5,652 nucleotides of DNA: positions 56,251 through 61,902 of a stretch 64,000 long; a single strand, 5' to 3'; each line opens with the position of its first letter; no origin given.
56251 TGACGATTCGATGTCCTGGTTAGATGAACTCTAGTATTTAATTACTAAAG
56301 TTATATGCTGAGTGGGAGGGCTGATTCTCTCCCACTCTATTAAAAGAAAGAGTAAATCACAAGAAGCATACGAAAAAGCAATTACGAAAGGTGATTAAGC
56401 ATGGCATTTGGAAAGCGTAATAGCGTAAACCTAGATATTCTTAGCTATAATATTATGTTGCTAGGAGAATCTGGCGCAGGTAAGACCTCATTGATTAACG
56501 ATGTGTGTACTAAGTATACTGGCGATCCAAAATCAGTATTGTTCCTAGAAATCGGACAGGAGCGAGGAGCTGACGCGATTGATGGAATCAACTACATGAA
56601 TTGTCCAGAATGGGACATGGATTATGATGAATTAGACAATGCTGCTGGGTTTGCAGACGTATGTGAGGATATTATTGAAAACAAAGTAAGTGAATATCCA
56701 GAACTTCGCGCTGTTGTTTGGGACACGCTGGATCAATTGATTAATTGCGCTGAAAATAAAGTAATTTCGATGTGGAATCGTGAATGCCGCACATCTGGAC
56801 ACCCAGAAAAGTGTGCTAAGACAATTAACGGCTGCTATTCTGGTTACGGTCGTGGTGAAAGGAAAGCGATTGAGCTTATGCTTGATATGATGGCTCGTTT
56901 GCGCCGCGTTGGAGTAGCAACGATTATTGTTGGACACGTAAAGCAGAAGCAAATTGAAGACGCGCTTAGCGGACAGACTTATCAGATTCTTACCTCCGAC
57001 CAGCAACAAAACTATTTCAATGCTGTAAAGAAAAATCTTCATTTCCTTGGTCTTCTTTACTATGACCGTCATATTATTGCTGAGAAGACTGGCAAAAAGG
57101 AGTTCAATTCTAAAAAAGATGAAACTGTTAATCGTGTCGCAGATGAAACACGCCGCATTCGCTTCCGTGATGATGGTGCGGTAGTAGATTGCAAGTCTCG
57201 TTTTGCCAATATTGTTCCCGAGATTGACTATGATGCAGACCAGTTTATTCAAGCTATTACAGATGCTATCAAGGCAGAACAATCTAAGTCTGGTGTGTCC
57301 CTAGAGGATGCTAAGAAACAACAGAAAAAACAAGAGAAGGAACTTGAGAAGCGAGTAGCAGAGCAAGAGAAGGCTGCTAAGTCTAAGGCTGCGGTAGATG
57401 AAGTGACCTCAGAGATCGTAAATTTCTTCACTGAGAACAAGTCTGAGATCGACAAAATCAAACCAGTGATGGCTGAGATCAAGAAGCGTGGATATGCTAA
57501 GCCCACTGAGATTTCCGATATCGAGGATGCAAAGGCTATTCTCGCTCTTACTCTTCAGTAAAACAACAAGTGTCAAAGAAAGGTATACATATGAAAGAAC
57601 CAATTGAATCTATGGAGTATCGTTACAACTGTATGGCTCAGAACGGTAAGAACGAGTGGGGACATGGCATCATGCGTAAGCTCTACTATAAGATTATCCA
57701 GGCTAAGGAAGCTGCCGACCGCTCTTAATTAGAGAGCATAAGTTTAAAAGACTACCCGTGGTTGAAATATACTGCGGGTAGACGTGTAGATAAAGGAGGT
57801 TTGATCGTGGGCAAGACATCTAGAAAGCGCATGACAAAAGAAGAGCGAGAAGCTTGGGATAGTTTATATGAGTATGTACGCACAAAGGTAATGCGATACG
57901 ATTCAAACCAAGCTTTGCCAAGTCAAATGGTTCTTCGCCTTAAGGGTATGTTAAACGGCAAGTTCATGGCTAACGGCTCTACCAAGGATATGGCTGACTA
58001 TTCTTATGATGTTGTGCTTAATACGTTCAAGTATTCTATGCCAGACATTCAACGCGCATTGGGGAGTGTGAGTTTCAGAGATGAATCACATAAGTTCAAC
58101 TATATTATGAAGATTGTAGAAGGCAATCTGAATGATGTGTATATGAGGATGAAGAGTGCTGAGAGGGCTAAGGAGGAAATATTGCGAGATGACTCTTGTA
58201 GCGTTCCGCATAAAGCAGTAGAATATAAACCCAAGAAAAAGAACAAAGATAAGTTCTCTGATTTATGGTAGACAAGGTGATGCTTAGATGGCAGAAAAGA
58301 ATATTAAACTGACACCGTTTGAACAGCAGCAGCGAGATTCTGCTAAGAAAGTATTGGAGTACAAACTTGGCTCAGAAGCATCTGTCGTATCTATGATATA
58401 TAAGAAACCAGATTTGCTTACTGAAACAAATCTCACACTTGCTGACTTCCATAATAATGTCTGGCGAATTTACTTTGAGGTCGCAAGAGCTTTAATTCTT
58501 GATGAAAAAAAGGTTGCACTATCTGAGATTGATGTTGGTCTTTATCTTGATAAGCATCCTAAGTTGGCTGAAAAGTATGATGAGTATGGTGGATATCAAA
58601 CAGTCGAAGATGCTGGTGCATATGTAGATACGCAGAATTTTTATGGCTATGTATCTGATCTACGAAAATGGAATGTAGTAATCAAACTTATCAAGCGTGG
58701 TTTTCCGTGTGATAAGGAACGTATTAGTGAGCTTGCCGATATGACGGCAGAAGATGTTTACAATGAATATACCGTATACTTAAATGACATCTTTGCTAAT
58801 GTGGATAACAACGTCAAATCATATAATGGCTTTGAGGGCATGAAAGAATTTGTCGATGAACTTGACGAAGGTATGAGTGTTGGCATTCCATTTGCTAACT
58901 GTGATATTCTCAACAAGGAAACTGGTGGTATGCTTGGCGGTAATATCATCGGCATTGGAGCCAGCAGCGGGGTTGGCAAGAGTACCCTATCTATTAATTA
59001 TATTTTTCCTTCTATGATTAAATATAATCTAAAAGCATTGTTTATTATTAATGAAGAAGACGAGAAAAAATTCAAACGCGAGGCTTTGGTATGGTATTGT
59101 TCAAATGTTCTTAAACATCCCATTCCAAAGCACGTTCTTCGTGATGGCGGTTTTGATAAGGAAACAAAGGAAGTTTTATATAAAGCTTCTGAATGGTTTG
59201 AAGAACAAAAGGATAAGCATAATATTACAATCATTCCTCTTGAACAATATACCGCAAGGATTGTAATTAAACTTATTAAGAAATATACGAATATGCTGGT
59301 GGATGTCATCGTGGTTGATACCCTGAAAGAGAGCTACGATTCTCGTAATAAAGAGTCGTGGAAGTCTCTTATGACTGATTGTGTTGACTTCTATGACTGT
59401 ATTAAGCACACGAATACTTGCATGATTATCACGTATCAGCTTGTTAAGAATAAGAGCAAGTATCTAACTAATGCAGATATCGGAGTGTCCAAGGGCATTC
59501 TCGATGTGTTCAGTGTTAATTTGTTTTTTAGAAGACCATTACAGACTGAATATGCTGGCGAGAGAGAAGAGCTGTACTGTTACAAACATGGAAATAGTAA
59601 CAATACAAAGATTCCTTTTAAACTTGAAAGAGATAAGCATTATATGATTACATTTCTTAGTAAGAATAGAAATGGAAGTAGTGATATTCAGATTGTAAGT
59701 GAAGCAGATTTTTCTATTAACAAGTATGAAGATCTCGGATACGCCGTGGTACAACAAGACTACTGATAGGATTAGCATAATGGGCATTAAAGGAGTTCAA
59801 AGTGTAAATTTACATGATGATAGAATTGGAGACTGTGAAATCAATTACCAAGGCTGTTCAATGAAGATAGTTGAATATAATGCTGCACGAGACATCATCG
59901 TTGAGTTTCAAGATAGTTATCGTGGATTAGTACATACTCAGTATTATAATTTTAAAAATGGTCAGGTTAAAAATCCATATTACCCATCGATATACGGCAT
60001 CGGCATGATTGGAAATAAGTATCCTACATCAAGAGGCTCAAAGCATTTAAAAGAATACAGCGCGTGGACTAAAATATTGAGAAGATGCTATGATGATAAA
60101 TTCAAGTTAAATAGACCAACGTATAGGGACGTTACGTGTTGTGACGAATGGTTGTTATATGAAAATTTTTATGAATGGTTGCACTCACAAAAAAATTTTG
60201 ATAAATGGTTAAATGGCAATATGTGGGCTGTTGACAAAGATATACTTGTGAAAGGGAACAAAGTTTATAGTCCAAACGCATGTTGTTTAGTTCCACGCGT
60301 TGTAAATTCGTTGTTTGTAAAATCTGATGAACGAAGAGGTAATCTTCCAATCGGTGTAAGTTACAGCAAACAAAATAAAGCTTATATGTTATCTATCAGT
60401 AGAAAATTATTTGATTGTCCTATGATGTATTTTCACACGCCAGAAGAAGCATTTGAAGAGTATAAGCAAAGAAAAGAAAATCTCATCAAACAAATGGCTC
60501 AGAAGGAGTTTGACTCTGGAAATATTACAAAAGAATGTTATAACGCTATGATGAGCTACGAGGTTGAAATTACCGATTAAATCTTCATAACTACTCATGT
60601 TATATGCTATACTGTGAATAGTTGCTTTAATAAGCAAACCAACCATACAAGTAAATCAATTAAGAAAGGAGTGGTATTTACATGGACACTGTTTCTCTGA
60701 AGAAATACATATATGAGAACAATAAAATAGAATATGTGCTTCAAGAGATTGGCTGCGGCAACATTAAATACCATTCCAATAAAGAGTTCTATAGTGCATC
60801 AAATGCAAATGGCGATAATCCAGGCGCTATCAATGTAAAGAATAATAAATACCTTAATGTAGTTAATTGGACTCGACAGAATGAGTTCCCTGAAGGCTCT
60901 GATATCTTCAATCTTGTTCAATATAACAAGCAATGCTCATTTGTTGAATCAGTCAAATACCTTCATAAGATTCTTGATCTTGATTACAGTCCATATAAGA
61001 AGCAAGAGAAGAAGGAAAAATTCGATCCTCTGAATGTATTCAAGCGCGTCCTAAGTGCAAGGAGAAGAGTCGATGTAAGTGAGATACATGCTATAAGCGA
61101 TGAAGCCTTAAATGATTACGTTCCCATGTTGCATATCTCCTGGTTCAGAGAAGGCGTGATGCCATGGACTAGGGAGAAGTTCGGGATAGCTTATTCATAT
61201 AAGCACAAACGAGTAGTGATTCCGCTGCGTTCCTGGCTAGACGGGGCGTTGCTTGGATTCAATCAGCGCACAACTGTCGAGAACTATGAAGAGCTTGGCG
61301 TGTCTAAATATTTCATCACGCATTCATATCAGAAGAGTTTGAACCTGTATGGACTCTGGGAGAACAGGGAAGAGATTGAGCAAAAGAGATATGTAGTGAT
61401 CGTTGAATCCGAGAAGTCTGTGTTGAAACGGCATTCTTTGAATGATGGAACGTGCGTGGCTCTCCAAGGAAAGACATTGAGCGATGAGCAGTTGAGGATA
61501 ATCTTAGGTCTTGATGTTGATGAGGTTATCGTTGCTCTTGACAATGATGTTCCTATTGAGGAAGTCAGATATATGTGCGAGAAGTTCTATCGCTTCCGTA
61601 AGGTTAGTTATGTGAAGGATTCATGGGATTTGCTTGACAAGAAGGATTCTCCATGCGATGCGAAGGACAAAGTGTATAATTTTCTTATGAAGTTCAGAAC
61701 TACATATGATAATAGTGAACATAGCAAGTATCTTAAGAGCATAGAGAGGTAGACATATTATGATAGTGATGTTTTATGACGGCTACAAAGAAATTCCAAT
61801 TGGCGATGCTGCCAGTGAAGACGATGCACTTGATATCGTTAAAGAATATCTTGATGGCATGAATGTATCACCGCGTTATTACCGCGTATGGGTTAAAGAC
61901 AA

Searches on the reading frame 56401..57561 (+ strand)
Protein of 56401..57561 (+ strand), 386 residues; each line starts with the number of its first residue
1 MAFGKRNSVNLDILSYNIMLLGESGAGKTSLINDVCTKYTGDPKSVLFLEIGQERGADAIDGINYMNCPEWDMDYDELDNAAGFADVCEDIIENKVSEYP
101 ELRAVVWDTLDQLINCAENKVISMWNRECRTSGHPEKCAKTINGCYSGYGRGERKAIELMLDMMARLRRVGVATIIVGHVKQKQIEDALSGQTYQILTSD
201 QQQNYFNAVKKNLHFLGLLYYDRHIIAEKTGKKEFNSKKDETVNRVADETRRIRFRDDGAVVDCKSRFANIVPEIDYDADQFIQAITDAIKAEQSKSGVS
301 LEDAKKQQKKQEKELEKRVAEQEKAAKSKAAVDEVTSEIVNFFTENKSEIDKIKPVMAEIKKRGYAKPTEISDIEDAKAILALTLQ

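Call 57: search_protein_families(library=pfam, proteins=[window:56401-57561:+], max_evalue=0.001)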
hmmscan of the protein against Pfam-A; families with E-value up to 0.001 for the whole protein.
window:56401-57561:+ (386 aa): 2 families
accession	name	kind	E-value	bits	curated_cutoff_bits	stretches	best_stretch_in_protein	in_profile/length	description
PF13479.12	AAA_24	-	6.7e-17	62.4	27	1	16-267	3-194/195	AAA domain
PF13481.12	AAA_25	-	0.00013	22.1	27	0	18-119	36-161/195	AAA domain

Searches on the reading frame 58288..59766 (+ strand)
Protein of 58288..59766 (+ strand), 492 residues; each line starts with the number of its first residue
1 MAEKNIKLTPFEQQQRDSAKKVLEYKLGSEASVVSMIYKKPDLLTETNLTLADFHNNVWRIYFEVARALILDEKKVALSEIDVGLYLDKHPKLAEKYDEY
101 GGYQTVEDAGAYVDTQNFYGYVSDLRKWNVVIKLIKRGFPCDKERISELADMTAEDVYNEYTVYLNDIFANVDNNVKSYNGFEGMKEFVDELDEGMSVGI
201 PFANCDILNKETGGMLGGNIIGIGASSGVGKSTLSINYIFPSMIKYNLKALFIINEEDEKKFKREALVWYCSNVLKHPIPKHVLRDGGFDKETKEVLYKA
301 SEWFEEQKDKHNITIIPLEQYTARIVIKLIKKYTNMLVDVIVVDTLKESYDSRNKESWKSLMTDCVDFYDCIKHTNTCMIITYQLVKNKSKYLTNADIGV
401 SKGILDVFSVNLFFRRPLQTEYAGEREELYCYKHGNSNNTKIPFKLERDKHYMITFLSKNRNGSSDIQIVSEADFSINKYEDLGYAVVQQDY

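Call 57: search_protein_families(library=pfam, proteins=[window:58288-59766:+], max_evalue=0.001)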
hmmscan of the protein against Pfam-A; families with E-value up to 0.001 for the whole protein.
window:58288-59766:+ (492 aa): 2 families
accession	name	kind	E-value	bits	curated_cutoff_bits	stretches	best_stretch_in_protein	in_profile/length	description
PF06745.19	ATPase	-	9.1e-06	25.6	26.6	1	206-266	13-67/231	KaiC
PF03796.21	DnaB_C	-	6.6e-05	22.8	27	1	207-355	8-147/255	DnaB-like helicase C terminal domain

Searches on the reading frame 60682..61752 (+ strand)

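Call 57: search_protein_families(library=pfam, proteins=[window:60682-61752:+], max_evalue=0.001)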
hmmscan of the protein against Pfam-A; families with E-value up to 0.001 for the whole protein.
window:60682-61752:+ (356 aa): 1 family
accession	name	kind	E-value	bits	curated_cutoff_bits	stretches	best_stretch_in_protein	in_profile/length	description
PF01751.28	Toprim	-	2.1e-06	28.2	23.1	1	238-291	2-68/96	Toprim domain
